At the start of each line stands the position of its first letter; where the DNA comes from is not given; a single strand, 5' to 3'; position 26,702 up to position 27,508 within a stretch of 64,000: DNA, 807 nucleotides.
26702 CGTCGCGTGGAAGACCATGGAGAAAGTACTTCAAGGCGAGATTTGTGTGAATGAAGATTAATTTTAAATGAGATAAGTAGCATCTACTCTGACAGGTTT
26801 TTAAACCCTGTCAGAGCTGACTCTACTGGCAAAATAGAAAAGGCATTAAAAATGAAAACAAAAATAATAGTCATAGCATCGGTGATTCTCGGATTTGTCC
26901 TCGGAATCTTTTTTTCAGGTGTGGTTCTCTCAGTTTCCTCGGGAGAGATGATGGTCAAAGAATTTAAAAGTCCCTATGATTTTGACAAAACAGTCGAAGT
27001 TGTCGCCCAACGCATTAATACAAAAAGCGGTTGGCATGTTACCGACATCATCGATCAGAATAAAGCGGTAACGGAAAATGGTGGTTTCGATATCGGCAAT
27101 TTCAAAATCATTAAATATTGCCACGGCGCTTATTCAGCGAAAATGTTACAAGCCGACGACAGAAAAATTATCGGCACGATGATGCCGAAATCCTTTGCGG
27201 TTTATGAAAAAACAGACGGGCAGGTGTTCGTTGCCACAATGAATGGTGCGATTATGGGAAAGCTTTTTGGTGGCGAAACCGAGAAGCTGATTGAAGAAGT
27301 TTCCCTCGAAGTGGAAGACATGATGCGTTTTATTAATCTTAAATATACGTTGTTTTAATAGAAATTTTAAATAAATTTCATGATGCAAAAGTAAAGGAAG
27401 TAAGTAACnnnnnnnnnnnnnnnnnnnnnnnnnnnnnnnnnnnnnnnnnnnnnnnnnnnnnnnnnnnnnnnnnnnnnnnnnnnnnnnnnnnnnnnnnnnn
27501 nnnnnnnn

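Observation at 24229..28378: Unusual redox cluster: atypical Trx, NADPH-motif-less TrxR, TehA/SLAC1 channel, DUF302, Trx-Grx fusion and orphan GroES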

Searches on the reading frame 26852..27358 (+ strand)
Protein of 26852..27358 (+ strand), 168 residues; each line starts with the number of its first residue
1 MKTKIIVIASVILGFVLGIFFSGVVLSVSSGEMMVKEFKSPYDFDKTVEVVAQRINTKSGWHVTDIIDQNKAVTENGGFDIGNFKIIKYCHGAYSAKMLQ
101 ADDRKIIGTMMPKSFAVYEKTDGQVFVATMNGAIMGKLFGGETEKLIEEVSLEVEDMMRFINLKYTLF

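Call 3: search_protein_families(library=pfam, proteins=[window:26852-27358:+], max_evalue=0.01)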
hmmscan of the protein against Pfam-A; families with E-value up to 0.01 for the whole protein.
window:26852-27358:+ (168 aa): 1 family
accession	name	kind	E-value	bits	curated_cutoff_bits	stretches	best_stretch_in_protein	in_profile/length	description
PF03625.19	DUF302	-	7.5e-10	39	23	1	67-131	1-62/63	Domain of unknown function DUF302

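Call 4: search_protein_families(library=ncbifam, proteins=[window:26852-27358:+], max_evalue=0.01)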
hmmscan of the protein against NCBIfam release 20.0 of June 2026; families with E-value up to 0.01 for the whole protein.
window:26852-27358:+ (168 aa): 1 family
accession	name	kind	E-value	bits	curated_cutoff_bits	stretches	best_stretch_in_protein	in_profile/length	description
NF001596.0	PRK00394.2-1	subfamily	0.0033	17.2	347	1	24-56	146-178/183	TATA-box-binding protein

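Call 57: find_homologous_proteins(query=window:26852-27358:+)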
Query window:26852-27358:+ (168 aa): 485 proteins with E <= 0.001 among 522 candidates; the best 120 are listed.
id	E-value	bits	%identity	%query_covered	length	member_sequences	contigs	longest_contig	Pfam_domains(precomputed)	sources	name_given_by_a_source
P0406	1.7e-86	306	82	100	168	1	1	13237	PF03625.21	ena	-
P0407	1.5e-85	303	80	100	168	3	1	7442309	PF03625.21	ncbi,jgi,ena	jgi:uncharacterized protein (DUF302 family)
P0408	4.3e-85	301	79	100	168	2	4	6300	PF03625.21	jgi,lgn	jgi:uncharacterized protein (DUF302 family)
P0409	8.5e-85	300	80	100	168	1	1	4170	PF03625.21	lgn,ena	-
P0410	8.6e-85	300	79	100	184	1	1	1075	PF03625.21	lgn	-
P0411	8.8e-85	300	79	100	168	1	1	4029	PF03625.21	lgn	-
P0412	4.4e-84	298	78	100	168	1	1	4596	PF03625.21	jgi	jgi:uncharacterized protein (DUF302 family)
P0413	4.7e-84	298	78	100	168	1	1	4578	PF03625.21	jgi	jgi:uncharacterized protein (DUF302 family)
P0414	6.3e-84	298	79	100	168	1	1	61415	PF03625.21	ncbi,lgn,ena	-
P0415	1.5e-83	296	80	98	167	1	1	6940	PF03625.21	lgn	-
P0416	2.5e-83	296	78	100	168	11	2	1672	PF03625.21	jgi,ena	-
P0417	2.7e-83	296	100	80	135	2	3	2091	PF03625.21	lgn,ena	-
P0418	3.2e-83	295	79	100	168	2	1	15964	PF03625.21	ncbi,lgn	ncbi:MAG: DUF302 domain-containing protein [Prolixibacteraceae bacterium]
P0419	3.7e-83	295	79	98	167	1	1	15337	PF03625.21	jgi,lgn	jgi:uncharacterized protein (DUF302 family)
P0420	5.0e-83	295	79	98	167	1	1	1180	PF03625.21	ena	-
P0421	7.3e-83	294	77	100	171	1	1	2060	PF03625.21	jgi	jgi:uncharacterized protein (DUF302 family)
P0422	7.4e-83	294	78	100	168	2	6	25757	PF03625.21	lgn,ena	-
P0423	1.4e-82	293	78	100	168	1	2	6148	PF03625.21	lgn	-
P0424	1.7e-82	293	76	100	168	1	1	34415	PF03625.21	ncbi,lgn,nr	ncbi:MAG: DUF302 domain-containing protein [Marinilabiliaceae bacterium]|nr:DUF302 domain-containing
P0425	2.6e-82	292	79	100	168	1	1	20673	PF03625.21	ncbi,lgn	ncbi:MAG: DUF302 domain-containing protein [Bacteroidota bacterium]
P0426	3.5e-82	292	76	100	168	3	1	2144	PF03625.21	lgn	-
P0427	3.9e-82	292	77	100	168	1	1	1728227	PF03625.21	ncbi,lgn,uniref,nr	ncbi:DUF302 domain-containing protein [Lutibacter sp. TH_r2]|uniref:DUF302 domain-containing protein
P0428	5.3e-82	291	77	100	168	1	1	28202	PF03625.21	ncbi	-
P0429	6.5e-82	291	79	100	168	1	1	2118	PF03625.21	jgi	-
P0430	7.4e-82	291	77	100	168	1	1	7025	PF03625.21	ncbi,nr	ncbi:MAG: DUF302 domain-containing protein [Draconibacterium sp.]|nr:DUF302 domain-containing protei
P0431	1.2e-81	290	78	100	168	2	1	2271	PF03625.21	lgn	-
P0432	1.2e-81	290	76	100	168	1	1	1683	PF03625.21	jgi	jgi:uncharacterized protein (DUF302 family)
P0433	1.3e-81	290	75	100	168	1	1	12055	PF03625.21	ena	-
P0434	2.6e-81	289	78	100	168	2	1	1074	PF03625.21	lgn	-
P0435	3.6e-81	289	78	98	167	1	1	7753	PF03625.21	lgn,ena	-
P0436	3.8e-81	289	77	100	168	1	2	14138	PF03625.21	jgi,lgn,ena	-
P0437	4.3e-81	288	74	100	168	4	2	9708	PF03625.21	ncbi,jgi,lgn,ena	-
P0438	4.5e-81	288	78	98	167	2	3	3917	PF03625.21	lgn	-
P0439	5.3e-81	288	76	100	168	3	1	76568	PF03625.21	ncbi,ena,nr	ncbi:MAG: DUF302 domain-containing protein [Flavobacteriaceae bacterium]|nr:DUF302 domain-containing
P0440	6.0e-81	288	77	100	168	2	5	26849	PF03625.21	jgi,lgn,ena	jgi:uncharacterized protein (DUF302 family)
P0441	6.3e-81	288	77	100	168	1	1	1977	PF03625.21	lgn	-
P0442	7.9e-81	288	77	100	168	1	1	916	PF03625.21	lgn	-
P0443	9.6e-81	287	77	100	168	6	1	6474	PF03625.21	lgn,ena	-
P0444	1.1e-80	287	79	93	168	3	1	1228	PF03625.21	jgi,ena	-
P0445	1.1e-80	287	76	100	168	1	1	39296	PF03625.21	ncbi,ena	-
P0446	1.3e-80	287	77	98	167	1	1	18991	PF03625.21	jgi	-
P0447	1.4e-80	287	79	100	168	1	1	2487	PF03625.21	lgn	-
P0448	1.5e-80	287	74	100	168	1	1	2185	PF03625.21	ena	-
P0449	1.7e-80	286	77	100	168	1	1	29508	PF03625.21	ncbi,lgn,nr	ncbi:DUF302 domain-containing protein [Draconibacterium sp.]|nr:DUF302 domain-containing protein [Dr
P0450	1.8e-80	286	73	100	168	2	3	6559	PF03625.21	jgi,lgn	jgi:uncharacterized protein (DUF302 family)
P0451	1.9e-80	286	75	100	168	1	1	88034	PF03625.21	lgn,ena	-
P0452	3.4e-80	286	76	100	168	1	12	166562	PF03625.21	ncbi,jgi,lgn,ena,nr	ncbi:MAG: hypothetical protein A2W98_12515 [Bacteroidetes bacterium GWF2_33_38]|nr:MAG: hypothetical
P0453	3.8e-80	285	79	94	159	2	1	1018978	PF03625.21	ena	-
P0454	3.9e-80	285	76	100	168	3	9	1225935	PF03625.21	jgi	jgi:uncharacterized protein (DUF302 family)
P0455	4.1e-80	285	75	100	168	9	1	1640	PF03625.21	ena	-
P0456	4.2e-80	285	77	100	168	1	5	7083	PF03625.21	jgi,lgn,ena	jgi:uncharacterized protein (DUF302 family)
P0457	5.4e-80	285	76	98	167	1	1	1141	PF03625.21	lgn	-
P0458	6.3e-80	285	76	98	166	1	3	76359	PF03625.21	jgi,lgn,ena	-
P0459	6.8e-80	285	77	100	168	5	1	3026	PF03625.21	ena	-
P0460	1.0e-79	284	74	100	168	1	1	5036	PF03625.21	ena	-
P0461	1.0e-79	284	76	100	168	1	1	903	PF03625.21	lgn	-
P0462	1.1e-79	284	80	93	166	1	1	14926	PF03625.21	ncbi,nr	ncbi:MAG: DUF302 domain-containing protein [Saprospiraceae bacterium]|nr:DUF302 domain-containing pr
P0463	1.1e-79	284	75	98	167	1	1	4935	PF03625.21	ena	-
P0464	1.3e-79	284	76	100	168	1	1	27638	PF03625.21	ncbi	-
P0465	1.5e-79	283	75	100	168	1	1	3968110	PF03625.21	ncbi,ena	-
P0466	1.5e-79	283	75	100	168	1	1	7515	PF03625.21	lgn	-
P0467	1.6e-79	283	75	98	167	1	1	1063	PF03625.21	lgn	-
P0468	1.8e-79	283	76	100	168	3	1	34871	PF03625.21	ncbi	-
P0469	2.1e-79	283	73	100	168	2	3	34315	PF03625.21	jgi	jgi:uncharacterized protein (DUF302 family)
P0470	2.2e-79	283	80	85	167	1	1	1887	PF03625.21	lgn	-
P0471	2.5e-79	283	76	100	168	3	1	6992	PF03625.21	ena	-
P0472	2.9e-79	282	76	100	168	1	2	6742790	PF03625.21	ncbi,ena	-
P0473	3.3e-79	282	73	100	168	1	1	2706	PF03625.21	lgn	-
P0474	3.4e-79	282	73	100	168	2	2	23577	PF03625.21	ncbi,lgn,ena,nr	ncbi:MAG: DUF302 domain-containing protein [Draconibacterium sp.]|nr:DUF302 domain-containing protei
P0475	3.6e-79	282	76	100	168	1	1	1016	PF03625.21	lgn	-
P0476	3.9e-79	282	74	100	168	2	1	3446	PF03625.21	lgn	-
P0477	4.7e-79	282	74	100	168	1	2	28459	PF03625.21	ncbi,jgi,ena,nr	ncbi:MAG: hypothetical protein C0594_03790 [Marinilabiliales bacterium]|nr:MAG: hypothetical protein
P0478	4.9e-79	282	75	98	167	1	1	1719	PF03625.21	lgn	-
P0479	5.6e-79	282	74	100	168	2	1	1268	PF03625.21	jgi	-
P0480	7.2e-79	281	74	100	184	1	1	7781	PF03625.21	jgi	-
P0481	7.2e-79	281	74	100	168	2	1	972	PF03625.21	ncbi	-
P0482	1.5e-78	280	72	100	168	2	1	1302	PF03625.21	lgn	-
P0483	1.6e-78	280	74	100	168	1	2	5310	PF03625.21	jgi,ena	-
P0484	1.6e-78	280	72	100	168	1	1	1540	PF03625.21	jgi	jgi:uncharacterized protein (DUF302 family)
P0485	2.0e-78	280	73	100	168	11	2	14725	PF03625.21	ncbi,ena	-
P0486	2.0e-78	280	75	100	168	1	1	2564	PF03625.21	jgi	-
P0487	2.4e-78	279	76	98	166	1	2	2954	PF03625.21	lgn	-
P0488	3.0e-78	279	74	100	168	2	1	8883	PF03625.21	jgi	jgi:uncharacterized protein (DUF302 family)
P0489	3.3e-78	279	75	94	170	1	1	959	PF03625.21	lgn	-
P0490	3.6e-78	279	73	100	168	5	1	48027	PF03625.21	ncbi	-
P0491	3.9e-78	279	74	98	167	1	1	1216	PF03625.21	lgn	-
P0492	4.0e-78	279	74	100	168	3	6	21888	PF03625.21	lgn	-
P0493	5.0e-78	278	74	98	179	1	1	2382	PF03625.21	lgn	-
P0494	6.1e-78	278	74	100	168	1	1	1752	PF03625.21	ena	-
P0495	6.8e-78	278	72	100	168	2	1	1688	PF03625.21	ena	-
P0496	7.7e-78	278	72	100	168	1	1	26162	PF03625.21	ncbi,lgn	-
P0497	1.1e-77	277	73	98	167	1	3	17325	PF03625.21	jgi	jgi:uncharacterized protein (DUF302 family)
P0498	1.2e-77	277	74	100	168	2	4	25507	PF03625.21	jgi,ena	jgi:uncharacterized protein (DUF302 family)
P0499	1.2e-77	277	72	100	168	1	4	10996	PF03625.21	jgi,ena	jgi:uncharacterized protein (DUF302 family)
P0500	1.5e-77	277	73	100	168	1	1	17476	PF03625.21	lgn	-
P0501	1.6e-77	277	75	93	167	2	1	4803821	PF03625.21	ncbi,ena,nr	nr:DUF302 domain-containing protein [uncultured Marinifilum sp.]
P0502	1.8e-77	277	73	100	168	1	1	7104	PF03625.21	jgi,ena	-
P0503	2.0e-77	277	76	100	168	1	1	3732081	PF03625.21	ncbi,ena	-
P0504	2.2e-77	276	73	100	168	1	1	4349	PF03625.21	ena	-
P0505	3.2e-77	276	73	100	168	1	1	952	PF03625.21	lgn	-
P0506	3.3e-77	276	73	100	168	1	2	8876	PF03625.21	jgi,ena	-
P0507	3.5e-77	276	73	100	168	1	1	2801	PF03625.21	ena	-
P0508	3.8e-77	276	72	100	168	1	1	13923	PF03625.21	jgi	-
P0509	3.8e-77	276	73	100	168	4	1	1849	PF03625.21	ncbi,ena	-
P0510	4.2e-77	275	72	100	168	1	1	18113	PF03625.21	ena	-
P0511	4.4e-77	275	75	100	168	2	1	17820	PF03625.21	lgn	-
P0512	4.5e-77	275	71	100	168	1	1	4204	PF03625.21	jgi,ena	jgi:uncharacterized protein (DUF302 family)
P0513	4.9e-77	275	74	100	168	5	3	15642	PF03625.21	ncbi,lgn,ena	-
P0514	5.0e-77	275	74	100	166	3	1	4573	PF03625.21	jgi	-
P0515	5.2e-77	275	74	100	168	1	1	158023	PF03625.21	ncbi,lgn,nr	ncbi:MAG: DUF302 domain-containing protein [Bacteroidales bacterium]|nr:DUF302 domain-containing pro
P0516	5.3e-77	275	72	100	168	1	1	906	PF03625.21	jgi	jgi:uncharacterized protein (DUF302 family)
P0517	5.4e-77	275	72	100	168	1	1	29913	PF03625.21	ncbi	ncbi:MAG: DUF302 domain-containing protein [Bacteroidota bacterium]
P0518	6.9e-77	275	76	98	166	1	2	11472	PF03625.21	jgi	jgi:uncharacterized protein (DUF302 family)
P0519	8.4e-77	274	73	100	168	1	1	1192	PF03625.21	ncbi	-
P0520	8.8e-77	274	73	100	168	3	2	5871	PF03625.21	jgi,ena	-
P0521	9.0e-77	274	71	100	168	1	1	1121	PF03625.21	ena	-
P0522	1.1e-76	274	76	88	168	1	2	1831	PF03625.21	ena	-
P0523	1.2e-76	274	73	100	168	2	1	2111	PF03625.21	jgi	-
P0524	1.4e-76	274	72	100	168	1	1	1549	PF03625.21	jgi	-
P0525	1.5e-76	274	71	100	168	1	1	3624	PF03625.21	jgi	-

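Call 59: find_encoding_contigs(protein=P0427, flank=6000, max_places=1)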
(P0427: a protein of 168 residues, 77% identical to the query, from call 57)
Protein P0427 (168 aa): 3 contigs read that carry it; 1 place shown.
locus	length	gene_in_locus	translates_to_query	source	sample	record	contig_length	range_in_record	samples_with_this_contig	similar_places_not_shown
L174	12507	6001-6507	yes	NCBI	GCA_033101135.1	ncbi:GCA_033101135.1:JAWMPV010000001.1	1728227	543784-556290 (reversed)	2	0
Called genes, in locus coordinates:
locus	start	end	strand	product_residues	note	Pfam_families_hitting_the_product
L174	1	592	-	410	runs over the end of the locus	PF07690:MFS_1, PF00083:Sugar_tr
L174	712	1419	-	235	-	PF00578:AhpC-TSA, PF08534:Redoxin, PF10417:1-cysPrx_C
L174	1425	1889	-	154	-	PF00210:Ferritin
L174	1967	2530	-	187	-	PF00027:cNMP_binding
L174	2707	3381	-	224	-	PF00027:cNMP_binding, PF13545:HTH_Crp_2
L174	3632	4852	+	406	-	PF07690:MFS_1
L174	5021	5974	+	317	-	PF03595:SLAC1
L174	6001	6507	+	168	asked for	PF03625:DUF302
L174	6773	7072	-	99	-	PF13591:MerR_2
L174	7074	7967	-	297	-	PF00226:DnaJ, PF01556:DnaJ_C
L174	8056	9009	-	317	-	PF04055:Radical_SAM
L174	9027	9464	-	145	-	PF08821:CGGC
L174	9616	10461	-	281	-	PF01937:ARMT1-like_dom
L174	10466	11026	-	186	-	-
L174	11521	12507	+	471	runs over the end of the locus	PF00245:Alk_phosphatase, PF01676:Metalloenzyme (weak)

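Call 60: find_encoding_contigs(protein=P0439, flank=6000, max_places=1)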
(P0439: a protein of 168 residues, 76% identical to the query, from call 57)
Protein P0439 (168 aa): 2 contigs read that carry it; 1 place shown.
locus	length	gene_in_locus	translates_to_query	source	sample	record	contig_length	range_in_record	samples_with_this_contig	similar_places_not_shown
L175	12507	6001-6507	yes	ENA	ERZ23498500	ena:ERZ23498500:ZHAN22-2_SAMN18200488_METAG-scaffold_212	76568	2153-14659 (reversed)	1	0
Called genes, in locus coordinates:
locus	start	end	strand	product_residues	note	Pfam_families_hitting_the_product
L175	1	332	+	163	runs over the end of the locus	PF00300:His_Phos_1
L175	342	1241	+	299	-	PF02541:Ppx-GppA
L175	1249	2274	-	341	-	PF02606:LpxK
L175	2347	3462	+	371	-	PF01784:DUF34_NIF3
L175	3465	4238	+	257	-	PF02591:Zn_ribbon_9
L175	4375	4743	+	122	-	PF02566:OsmC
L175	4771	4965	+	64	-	-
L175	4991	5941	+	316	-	PF03595:SLAC1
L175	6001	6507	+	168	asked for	PF03625:DUF302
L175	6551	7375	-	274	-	-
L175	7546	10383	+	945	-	PF02347:GDC-P, PF01212:Beta_elim_lyase (weak), PF00266:Aminotran_5, PF21478:GcvP2_C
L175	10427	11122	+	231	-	PF27456:NudK_N, PF00293:NUDIX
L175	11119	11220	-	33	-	-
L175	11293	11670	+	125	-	PF05656:DUF805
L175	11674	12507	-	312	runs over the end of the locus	PF00389:2-Hacid_dh, PF02826:2-Hacid_dh_C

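Call 61: find_encoding_contigs(protein=P0407, flank=6000, max_places=1)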
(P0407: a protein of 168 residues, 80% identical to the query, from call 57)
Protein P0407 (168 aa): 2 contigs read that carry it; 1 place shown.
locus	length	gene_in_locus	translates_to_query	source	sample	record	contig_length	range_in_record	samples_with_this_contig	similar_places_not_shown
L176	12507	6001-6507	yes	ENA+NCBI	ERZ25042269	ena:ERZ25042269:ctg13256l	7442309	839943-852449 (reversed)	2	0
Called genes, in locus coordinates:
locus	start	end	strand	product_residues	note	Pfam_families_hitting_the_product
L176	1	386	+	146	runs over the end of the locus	PF02579:Nitro_FeMo-Co (weak)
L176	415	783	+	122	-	PF08901:DUF1847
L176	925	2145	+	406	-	PF07690:MFS_1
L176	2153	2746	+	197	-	PF01209:Ubie_methyltran, PF00891:Methyltransf_2 (weak), PF01135:PCMT (weak), PF13489:Methyltransf_23, PF13847:Methyltransf_31, PF08241:Methyltransf_11, PF08242:Methyltransf_12, PF13649:Methyltransf_25, +2 more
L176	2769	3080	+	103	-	-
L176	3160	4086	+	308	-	PF00890:FAD_binding_2 (faint), PF01134:GIDA (faint), PF01266:DAO (faint), PF01946:Thi4 (faint), PF03486:HI0933_like (faint), PF07992:Pyr_redox_2, PF13738:Pyr_redox_3, PF00070:Pyr_redox (weak)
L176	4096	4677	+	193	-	PF00462:Glutaredoxin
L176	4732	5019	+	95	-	PF00166:Cpn10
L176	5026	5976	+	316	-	PF03595:SLAC1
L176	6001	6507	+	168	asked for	PF03625:DUF302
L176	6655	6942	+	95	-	PF02566:OsmC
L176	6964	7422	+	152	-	PF08901:DUF1847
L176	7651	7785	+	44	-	-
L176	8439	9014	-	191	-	PF13560:HTH_31, PF01381:HTH_3, PF12844:HTH_19, PF13443:HTH_26, PF09685:MamF_MmsF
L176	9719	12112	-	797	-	PF12704:MacB_PCD, PF02687:FtsX, PF12704:MacB_PCD, PF02687:FtsX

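Call 82: find_encoding_contigs(protein=P0452, flank=6000, max_places=1)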
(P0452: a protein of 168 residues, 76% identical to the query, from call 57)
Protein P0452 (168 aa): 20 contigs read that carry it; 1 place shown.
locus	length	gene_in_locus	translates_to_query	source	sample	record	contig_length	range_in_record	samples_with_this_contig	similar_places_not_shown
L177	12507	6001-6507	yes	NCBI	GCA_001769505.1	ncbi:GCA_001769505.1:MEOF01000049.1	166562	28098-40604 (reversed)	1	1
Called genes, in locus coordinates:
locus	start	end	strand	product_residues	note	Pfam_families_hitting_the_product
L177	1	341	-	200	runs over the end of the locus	PF00196:GerE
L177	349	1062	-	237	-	PF01814:Hemerythrin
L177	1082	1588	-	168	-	-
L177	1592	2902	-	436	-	PF00009:GTP_EFTU, PF01926:MMR_HSR1, PF02421:FeoB_N, PF04548:AIG1 (weak), PF00009:GTP_EFTU, PF01926:MMR_HSR1, PF02421:FeoB_N, PF14714:KH_dom-like, +6 more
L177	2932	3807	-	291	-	PF00009:GTP_EFTU, PF00071:Ras, PF00350:Dynamin_N (faint), PF01926:MMR_HSR1, PF02421:FeoB_N, PF03193:RsgA_GTPase (faint), PF07650:KH_2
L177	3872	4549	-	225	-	PF00027:cNMP_binding, PF13545:HTH_Crp_2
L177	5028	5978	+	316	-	PF03595:SLAC1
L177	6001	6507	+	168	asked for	PF03625:DUF302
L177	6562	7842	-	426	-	-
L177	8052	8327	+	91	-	PF04341:DUF485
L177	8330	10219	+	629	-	PF00474:SSF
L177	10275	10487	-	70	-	-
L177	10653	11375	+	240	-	PF11757:RSS_P20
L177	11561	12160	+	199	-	-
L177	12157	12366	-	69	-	-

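Call 83: find_encoding_contigs(protein=P0501, flank=6000, max_places=1)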
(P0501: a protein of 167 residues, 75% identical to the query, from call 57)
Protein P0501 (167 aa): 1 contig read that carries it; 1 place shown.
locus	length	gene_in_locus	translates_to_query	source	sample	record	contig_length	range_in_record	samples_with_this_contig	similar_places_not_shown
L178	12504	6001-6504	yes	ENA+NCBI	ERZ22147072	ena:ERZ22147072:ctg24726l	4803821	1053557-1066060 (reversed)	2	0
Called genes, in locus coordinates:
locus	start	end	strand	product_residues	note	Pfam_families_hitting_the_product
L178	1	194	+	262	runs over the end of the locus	PF02673:BacA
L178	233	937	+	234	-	PF01509:TruB_N, PF16198:TruB_C_2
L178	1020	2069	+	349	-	PF02547:Queuosine_synth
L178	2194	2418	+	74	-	PF05154:TM2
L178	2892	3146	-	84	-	-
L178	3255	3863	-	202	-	PF00027:cNMP_binding, PF13545:HTH_Crp_2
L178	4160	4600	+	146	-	PF02579:Nitro_FeMo-Co (weak)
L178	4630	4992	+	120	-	PF13380:CoA_binding_2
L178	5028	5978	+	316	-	PF03595:SLAC1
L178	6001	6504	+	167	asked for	PF03625:DUF302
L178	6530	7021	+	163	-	PF08901:DUF1847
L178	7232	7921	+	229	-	PF21347:DUF3108_like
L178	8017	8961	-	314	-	PF00389:2-Hacid_dh, PF02826:2-Hacid_dh_C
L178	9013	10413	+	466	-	-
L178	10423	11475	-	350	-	PF00005:ABC_tran, PF13304:AAA_21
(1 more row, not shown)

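Call 89: search_solved_structures(query=window:26852-27358:+, max_evalue=0.01)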
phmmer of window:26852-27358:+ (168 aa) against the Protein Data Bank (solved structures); distinct sequences matched with E-value up to 0.01: 0.
